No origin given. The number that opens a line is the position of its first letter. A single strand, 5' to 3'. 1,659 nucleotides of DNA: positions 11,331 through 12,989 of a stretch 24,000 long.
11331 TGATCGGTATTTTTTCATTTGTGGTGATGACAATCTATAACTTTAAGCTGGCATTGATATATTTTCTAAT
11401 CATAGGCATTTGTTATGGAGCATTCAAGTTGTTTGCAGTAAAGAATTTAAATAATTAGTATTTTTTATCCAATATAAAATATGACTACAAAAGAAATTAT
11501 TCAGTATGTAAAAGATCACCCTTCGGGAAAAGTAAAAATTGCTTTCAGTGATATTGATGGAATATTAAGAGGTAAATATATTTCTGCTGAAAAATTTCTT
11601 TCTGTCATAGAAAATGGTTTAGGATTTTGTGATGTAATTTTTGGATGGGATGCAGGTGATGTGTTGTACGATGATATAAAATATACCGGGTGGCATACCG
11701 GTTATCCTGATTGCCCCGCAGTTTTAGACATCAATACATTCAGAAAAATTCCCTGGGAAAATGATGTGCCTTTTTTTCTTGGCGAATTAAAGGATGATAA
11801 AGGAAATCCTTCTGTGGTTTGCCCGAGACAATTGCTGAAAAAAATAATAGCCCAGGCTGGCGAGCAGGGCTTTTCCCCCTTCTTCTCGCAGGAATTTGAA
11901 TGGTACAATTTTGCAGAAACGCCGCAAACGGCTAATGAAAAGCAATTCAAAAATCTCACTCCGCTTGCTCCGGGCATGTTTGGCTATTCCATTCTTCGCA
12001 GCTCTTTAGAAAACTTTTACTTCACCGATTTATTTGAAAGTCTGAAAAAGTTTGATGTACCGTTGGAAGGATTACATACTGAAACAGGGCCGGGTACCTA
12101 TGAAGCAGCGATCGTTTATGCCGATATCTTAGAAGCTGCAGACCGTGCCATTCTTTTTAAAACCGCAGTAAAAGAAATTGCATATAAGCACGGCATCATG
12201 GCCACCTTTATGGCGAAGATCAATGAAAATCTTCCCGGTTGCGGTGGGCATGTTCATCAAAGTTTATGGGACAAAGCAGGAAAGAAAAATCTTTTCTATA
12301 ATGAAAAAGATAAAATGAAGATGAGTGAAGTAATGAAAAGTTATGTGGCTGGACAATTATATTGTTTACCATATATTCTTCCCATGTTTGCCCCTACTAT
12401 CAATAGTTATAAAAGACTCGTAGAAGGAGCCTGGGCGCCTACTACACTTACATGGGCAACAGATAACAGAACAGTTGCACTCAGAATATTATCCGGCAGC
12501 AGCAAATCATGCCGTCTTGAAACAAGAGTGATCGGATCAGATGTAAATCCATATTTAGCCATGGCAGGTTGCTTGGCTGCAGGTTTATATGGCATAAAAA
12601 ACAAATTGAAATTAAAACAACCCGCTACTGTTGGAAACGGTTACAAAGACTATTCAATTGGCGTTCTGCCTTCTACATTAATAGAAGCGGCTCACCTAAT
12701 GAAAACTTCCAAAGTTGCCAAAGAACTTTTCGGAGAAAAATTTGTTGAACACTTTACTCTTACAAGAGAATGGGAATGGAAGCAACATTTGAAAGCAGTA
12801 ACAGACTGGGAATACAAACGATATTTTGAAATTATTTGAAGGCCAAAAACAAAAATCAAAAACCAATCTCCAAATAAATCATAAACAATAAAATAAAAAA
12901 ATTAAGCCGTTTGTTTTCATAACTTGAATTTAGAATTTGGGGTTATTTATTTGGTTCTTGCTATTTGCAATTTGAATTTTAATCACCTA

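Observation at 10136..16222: Candidate B12-independent, gamma-glutamylation-dependent amino-alcohol (ethanolamine) catabolic locus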

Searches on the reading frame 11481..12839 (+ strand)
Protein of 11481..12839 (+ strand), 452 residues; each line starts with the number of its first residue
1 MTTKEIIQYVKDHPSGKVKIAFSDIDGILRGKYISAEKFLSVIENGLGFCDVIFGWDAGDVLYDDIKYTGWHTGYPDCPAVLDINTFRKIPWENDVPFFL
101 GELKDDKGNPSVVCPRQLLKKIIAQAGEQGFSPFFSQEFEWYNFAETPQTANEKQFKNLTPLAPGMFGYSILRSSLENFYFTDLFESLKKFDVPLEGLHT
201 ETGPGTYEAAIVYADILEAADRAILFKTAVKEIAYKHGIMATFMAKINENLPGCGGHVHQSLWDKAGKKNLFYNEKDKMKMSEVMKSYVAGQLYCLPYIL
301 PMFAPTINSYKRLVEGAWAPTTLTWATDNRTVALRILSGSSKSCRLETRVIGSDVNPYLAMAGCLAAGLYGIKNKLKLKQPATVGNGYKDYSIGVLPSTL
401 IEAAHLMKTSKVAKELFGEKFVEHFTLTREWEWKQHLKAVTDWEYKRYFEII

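Call 3: search_protein_families(library=pfam, proteins=[window:11481-12839:+])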
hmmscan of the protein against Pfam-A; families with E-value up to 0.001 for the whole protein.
window:11481-12839:+ (452 aa): 1 family
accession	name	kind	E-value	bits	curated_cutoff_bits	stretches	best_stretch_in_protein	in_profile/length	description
PF00120.29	Gln-synt_C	-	4.2e-95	319.2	24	1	113-448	2-344/344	Glutamine synthetase, catalytic domain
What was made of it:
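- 11481..12839 (+): Glutamine-synthetase-like ATP-dependent ligase. Predicted role: glutamate-ethanolamine ligase (gamma-glutamylethanolamide synthetase). Gln-synt_C at 319 bits (call 3).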

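Call 4: search_protein_families(library=ncbifam, proteins=[window:11481-12839:+])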
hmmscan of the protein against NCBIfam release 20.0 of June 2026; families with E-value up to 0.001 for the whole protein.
window:11481-12839:+ (452 aa): 4 families
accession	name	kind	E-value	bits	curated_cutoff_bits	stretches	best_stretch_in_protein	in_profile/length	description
TIGR00653.1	GlnA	equivalog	1.5e-68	231.6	429.15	1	5-449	2-461/462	type I glutamate--ammonia ligase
TIGR03105.1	gln_synth_III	equivalog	2.7e-66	223.9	469.6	1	20-449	15-434/435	type III glutamate--ammonia ligase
NF045547.1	GGputSyn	equivalog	2.5e-63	214.4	650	1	3-444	2-438/438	gamma-glutamylputrescine synthetase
NF007006.0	PRK09469.1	equivalog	2.4e-27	95.6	845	1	199-377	211-388/469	glutamate--ammonia ligase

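Call 14: find_homologous_proteins(query=window:11481-12836:+)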
Query window:11481-12836:+ (452 aa): 8000 proteins with E <= 0.001 among 8000 candidates; the best 120 are listed.
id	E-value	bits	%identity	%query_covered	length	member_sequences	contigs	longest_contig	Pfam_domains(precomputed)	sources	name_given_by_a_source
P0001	4.9e-286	967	90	100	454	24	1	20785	PF00120.30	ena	-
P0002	1.5e-285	965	89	100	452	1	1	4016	PF00120.30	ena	-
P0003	5.4e-285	963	89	100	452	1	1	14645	PF00120.30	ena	-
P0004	5.4e-285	963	89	100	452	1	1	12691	PF00120.30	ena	-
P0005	1.3e-284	962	88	100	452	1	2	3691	PF00120.30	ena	-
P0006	1.4e-284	962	88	100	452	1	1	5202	PF00120.30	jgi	-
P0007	1.4e-284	962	89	100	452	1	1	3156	PF00120.30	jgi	-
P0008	1.4e-284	962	88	100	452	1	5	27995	PF00120.30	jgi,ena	-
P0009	1.8e-284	962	88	100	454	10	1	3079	PF00120.30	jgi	-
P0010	2.3e-284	961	89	100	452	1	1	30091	PF00120.30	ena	-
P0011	2.3e-284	961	88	100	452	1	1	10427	PF00120.30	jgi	-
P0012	2.5e-284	961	88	100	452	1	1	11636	PF00120.30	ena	-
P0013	2.8e-284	961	88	100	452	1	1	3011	PF00120.30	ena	-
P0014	9.1e-284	959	88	100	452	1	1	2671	PF00120.30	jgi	-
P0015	9.9e-284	959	88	100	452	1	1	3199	PF00120.30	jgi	-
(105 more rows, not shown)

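Call 15: search_solved_structures(query=window:11481-12836:+, max_evalue=1e-10)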
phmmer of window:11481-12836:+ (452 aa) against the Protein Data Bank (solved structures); distinct sequences matched with E-value up to 1e-10: 37.
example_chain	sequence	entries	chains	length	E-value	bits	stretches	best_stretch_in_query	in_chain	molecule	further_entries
11zs_A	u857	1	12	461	2.5e-81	277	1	20-450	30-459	Glutamine synthetase, catalytic domain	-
5dm3_A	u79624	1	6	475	9.7e-69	235.5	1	18-450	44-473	L-glutamine synthetase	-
8s59_O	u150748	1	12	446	1.2e-54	189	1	2-451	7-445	Glutamine synthetase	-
8tfb_A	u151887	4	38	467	1.5e-54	188.7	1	2-451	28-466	Glutamine synthetase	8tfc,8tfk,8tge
8ufj_A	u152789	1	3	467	1.6e-54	188.6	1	2-451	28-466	Glutamine synthetase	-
8wwu_A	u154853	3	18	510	9e-52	179.6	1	18-451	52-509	Glutamine synthetase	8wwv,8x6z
8ool_A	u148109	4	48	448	4.9e-51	177.2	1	3-451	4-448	Glutamine synthetase from Methanothermococcus thermolithotrophicus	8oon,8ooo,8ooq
4lnf_A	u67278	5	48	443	6.4e-49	170.2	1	77-449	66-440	Glutamine synthetase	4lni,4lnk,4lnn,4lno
4s0r_A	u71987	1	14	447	6.6e-49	170.1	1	77-449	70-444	Glutamine synthetase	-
7tfc_A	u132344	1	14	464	7.6e-49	169.9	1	77-449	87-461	Glutamine synthetase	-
9qur_A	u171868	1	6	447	8.4e-46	159.9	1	5-450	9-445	Glutamate--methylamine ligase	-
7tdp_A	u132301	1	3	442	1.4e-45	159.2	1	80-450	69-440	Glutamine synthetase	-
7tfa_B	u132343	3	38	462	1.6e-45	159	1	80-450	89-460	Glutamine synthetase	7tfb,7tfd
7tdv_A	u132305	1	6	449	2e-45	158.7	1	82-449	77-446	Glutamine synthetase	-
7tf6_A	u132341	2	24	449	3.2e-45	158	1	83-449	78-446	Glutamine synthetase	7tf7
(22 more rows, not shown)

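Call 16: search_solved_structures(query=window:11481-12836:+, max_evalue=1e-60, show_alignments=2)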
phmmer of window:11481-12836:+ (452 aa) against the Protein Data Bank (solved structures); distinct sequences matched with E-value up to 1e-60: 2.
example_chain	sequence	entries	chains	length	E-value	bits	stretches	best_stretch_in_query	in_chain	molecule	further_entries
11zs_A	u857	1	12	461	2.5e-81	277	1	20-450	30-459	Glutamine synthetase, catalytic domain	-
5dm3_A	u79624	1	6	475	9.7e-69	235.5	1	18-450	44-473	L-glutamine synthetase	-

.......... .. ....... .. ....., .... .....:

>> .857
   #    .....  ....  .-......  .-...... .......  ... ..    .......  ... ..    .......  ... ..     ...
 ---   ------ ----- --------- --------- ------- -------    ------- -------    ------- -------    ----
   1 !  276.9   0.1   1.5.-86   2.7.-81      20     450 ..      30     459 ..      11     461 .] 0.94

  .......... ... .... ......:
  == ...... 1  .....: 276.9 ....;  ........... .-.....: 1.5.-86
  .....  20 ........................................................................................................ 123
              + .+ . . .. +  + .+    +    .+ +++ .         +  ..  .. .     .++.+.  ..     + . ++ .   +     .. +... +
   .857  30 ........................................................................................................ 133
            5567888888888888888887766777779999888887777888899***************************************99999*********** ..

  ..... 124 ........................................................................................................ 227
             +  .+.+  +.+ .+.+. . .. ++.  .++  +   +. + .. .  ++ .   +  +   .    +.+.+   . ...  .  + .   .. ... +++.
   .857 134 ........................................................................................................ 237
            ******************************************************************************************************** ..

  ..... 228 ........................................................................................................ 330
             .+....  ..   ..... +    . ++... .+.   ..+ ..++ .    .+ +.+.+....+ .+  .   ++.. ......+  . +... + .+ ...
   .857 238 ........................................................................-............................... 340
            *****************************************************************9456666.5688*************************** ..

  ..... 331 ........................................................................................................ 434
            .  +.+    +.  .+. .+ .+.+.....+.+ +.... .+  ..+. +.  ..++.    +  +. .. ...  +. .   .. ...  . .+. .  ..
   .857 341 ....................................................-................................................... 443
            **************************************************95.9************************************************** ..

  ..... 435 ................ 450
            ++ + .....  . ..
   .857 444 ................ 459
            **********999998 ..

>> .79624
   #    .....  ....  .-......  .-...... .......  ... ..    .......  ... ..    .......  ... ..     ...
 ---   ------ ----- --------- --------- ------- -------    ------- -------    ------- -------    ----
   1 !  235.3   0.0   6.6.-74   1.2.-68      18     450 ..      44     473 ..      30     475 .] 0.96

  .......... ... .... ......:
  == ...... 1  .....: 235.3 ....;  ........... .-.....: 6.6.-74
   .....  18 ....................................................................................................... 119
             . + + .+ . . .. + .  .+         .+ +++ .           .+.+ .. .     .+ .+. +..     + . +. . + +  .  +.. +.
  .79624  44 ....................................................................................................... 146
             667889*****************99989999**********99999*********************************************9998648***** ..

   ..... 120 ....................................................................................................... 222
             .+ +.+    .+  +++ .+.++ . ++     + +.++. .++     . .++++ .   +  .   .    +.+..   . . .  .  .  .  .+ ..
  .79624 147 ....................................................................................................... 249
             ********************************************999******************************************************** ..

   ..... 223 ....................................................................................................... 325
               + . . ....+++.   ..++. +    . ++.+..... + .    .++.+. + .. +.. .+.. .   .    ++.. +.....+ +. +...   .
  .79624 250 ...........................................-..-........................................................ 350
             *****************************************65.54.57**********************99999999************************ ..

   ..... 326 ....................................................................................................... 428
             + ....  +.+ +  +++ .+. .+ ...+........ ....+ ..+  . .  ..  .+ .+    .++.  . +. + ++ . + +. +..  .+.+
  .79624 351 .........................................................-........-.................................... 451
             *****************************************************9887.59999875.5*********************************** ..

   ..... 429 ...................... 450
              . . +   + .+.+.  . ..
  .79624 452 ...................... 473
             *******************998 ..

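Call 19: search_dna_similar(query=window:11481-12836:+, collection=plasmids, mode=protein, max_rows=30, max_evalue=1e-40)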
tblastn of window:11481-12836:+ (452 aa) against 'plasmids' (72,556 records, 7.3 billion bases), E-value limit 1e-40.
Records with a match: 257; places in all: 332; records where one place covers at least 80% of the query: 257.
Best place of each record, by identity: <60% 257.
By first word of the organism name: Pseudosulfitobacter 44; Paracoccus 15; Streptomyces 14; Shinella 11; Burkholderia 9; Paraburkholderia 9; Aliiroseovarius 8; Rhizobium 7; Sinorhizobium 6; Azospirillum 6; and 67 more.
By predicted mobility (MOB-suite, as given by PLSDB): non-mobilizable 198; conjugative 40; mobilizable 19.
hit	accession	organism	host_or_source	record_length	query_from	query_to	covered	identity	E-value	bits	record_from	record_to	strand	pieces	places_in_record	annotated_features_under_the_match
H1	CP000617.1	Burkholderia vietnamiensis G4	-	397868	2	452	100%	46.1%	5e-130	421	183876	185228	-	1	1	L-glutamine synthetase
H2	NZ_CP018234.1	Rhizobium leguminosarum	Vavilovia formosa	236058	5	452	99%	46.4%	8e-126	409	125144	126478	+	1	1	glutamine synthetase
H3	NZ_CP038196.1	Paracoccus versutus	single cell,soil adjacent to the roots ...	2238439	2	452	100%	45.9%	1e-130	423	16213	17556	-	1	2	none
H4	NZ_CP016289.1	Rhizobium leguminosarum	Vavilovia formosa,cell culture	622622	5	452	99%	46.1%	2e-125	408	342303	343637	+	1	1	glutamine synthetase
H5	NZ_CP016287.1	Rhizobium leguminosarum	Vavilovia formosa,cell culture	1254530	5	452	99%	46.1%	2e-125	408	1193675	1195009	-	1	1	record has no annotation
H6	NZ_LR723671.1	Pseudorhizobium flavum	Paddy soil under the long-term ...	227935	2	452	100%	44.1%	2e-124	405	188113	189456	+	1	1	glutamine synthetase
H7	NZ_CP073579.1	Photobacterium sp. GJ3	-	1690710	18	452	96%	45.3%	1e-119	391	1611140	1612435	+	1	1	record has no annotation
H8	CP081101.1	Rhodobacteraceae bacterium M382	-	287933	2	452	100%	43.6%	3e-124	405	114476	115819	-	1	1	glutamine synthetase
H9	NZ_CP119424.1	Photobacterium sp. DA100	-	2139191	2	452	100%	42.6%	3e-121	396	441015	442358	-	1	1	none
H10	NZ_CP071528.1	Legionella lytica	Acanthamoeba castellanii,bacterial ...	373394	2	452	100%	42.3%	2e-114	376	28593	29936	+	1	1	glutamine synthetase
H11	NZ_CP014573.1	Arthrobacter sp. D5-1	cell culture,Soil cores containing ...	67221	5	452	99%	40.2%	4e-103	344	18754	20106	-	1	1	glutamine synthetase family protein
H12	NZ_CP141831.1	Pseudarthrobacter sp. LT1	single cell,Corn soil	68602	5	452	99%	40.0%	5e-104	346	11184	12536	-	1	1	glutamine synthetase family protein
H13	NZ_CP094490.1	Paenarthrobacter ureafaciens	soil,farmland soil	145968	5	452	99%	39.8%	1e-103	345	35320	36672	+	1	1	glutamine synthetase family protein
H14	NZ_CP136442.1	Paenarthrobacter sp. AT5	atrazine-producing pesticide factory ...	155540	5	452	99%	39.8%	1e-103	345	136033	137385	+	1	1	glutamine synthetase family protein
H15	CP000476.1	Paenarthrobacter aurescens TC1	-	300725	5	452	99%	39.7%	9e-101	337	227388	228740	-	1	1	ipuC: gamma-glutamylisopropylamide synthetase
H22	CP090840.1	Streptomyces viridifaciens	Whole organism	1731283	1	452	100%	35.3%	1e-73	259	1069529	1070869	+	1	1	glutamine synthetase family protein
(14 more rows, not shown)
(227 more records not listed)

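Call 22: get_annotated_region(hit=H1, flank=8000)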
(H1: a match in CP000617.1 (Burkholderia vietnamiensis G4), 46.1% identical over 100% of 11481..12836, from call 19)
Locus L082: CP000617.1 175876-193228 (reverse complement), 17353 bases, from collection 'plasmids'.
description: Burkholderia vietnamiensis G4 plasmid pBVIE01, complete sequence
organism: Burkholderia vietnamiensis G4 (NCBI taxid 269482)
taxonomy: Bacteria; Pseudomonadota; Betaproteobacteria; Burkholderiales; Burkholderiaceae; Burkholderia; Burkholderia vietnamiensis; Burkholderia vietnamiensis G4
host: -; source: -; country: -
typing (MOB-suite, as given by PLSDB): conjugative; replicon rep_cluster_219; relaxase MOBF; mating-pair formation MPF_F
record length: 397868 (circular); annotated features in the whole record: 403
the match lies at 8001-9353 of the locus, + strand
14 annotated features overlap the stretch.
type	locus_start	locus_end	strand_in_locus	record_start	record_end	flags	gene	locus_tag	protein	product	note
CDS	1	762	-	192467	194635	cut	-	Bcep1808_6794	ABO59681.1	malate synthase G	-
CDS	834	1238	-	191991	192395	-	-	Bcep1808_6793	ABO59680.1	protein of unknown function DUF336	-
CDS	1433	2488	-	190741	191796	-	-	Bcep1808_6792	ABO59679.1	Integrase, catalytic region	-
CDS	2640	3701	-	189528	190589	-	-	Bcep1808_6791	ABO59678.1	transcriptional regulator, LuxR family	-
CDS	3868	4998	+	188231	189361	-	-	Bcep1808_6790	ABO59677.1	histone deacetylase superfamily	-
CDS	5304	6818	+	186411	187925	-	-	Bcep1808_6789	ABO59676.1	Na+/solute symporter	-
CDS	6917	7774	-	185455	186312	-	-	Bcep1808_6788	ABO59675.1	transcriptional regulator, RpiR family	-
CDS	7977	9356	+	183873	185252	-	-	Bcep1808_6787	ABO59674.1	L-glutamine synthetase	-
CDS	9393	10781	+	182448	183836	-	-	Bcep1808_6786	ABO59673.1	aldehyde dehydrogenase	-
CDS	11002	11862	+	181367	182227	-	-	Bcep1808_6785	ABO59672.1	glutamine amidotransferase class-I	-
CDS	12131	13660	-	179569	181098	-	-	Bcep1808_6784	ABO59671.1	transposase IS66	-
CDS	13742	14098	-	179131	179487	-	-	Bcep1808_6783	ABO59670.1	IS66 Orf2 family protein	-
CDS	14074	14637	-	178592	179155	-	-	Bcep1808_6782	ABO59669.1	transposase IS3/IS911 family protein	-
CDS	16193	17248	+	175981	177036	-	-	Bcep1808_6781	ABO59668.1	Integrase, catalytic region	-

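Call 23: get_annotated_region(hit=H2, flank=8000)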
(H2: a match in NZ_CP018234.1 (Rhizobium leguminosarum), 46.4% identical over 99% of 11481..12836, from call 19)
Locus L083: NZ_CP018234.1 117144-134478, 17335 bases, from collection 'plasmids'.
description: Rhizobium leguminosarum strain Vaf-108 plasmid unnamed6, complete sequence
organism: Rhizobium leguminosarum (NCBI taxid 384)
taxonomy: Bacteria; Pseudomonadota; Alphaproteobacteria; Hyphomicrobiales; Rhizobiaceae; Rhizobium; Rhizobium leguminosarum
host: -; source: Vavilovia formosa; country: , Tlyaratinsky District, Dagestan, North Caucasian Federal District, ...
typing (MOB-suite, as given by PLSDB): conjugative; replicon rep_cluster_359; relaxase MOBP; mating-pair formation MPF_T
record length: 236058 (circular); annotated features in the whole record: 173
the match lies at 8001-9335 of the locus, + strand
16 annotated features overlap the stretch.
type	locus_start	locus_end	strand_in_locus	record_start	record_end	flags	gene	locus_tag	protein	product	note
CDS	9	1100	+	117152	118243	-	-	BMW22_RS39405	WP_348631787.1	2-aminoethylphosphonate--pyruvate transaminase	GO:0019700 - organic phosphonate catabolic process [Evidence IEA]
CDS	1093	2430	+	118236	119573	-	-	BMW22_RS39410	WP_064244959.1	PLP-dependent transferase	GO:0019346 - transsulfuration [Evidence IEA]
CDS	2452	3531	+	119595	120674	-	-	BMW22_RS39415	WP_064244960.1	fatty acid desaturase family protein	GO:0006633 - fatty acid biosynthetic process [Evidence IEA]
CDS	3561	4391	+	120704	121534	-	-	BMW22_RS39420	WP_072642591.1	gamma-glutamyl-gamma-aminobutyrate hydrolase family protein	-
CDS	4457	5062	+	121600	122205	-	-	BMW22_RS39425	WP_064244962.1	LysE family translocator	-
CDS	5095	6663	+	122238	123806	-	-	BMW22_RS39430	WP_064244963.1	GMC family oxidoreductase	-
CDS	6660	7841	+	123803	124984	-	metC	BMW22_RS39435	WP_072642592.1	cystathionine beta-lyase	GO:0009086 - methionine biosynthetic process [Evidence IEA]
CDS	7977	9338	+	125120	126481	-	-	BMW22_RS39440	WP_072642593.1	glutamine synthetase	-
CDS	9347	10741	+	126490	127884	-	-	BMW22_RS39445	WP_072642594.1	aldehyde dehydrogenase family protein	-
CDS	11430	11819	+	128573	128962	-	-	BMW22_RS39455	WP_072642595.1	transposase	GO:0006313 - DNA transposition [Evidence IEA]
CDS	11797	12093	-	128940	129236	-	-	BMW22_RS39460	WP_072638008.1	hypothetical protein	-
CDS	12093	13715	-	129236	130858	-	-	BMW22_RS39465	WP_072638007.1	IS66 family transposase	-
CDS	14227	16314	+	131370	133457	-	-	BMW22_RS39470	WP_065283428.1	recombinase family protein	GO:0006310 - DNA recombination [Evidence IEA]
CDS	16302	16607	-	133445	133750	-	tnpB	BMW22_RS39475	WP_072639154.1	IS66 family insertion sequence element accessory protein TnpB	-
CDS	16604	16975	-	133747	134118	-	-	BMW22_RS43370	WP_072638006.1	transposase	GO:0006313 - DNA transposition [Evidence IEA]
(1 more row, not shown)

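Call 24: get_annotated_region(hit=H8, flank=8000)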
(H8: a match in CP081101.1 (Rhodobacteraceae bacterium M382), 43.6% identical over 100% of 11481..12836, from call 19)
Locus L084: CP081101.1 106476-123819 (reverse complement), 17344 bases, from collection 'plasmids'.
description: Rhodobacteraceae bacterium M382 plasmid unnamed3, complete sequence
organism: Rhodobacteraceae bacterium M382 (NCBI taxid 2867017)
taxonomy: Bacteria; Pseudomonadota; Alphaproteobacteria; Rhodobacterales; Paracoccaceae; ; Rhodobacteraceae bacterium M382
host: -; source: -; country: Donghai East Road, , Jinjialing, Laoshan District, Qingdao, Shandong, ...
typing (MOB-suite, as given by PLSDB): non-mobilizable
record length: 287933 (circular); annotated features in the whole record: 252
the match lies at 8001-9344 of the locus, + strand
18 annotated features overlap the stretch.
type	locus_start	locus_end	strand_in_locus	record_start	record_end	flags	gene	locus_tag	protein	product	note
CDS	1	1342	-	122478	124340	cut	-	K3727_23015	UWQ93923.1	AMP-binding protein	-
CDS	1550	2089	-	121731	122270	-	-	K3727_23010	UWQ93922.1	N-acetyltransferase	-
CDS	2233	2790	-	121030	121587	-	-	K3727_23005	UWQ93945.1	CIA30 family protein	-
CDS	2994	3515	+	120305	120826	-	-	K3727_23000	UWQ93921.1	glutathione peroxidase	-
CDS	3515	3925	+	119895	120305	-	-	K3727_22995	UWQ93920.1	DUF393 domain-containing protein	-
CDS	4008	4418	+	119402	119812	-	-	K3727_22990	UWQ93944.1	tryptophan-rich sensory protein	-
CDS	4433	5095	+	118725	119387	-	-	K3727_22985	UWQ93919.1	SDR family NAD(P)-dependent oxidoreductase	-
CDS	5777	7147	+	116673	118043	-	-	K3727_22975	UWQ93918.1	aminotransferase class III-fold pyridoxal phosphate-dependent enzyme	-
CDS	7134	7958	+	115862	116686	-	-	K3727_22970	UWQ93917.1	N-formylglutamate amidohydrolase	-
CDS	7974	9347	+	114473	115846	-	-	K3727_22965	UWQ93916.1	glutamine synthetase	-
CDS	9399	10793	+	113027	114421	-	-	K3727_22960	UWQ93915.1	aldehyde dehydrogenase family protein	-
CDS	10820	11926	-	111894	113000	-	-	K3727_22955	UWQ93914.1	P1 family peptidase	-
CDS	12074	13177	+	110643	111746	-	-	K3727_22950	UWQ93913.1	ABC transporter ATP-binding protein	-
CDS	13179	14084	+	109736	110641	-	-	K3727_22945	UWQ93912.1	ABC transporter permease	-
CDS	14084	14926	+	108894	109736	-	-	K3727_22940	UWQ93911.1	ABC transporter permease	-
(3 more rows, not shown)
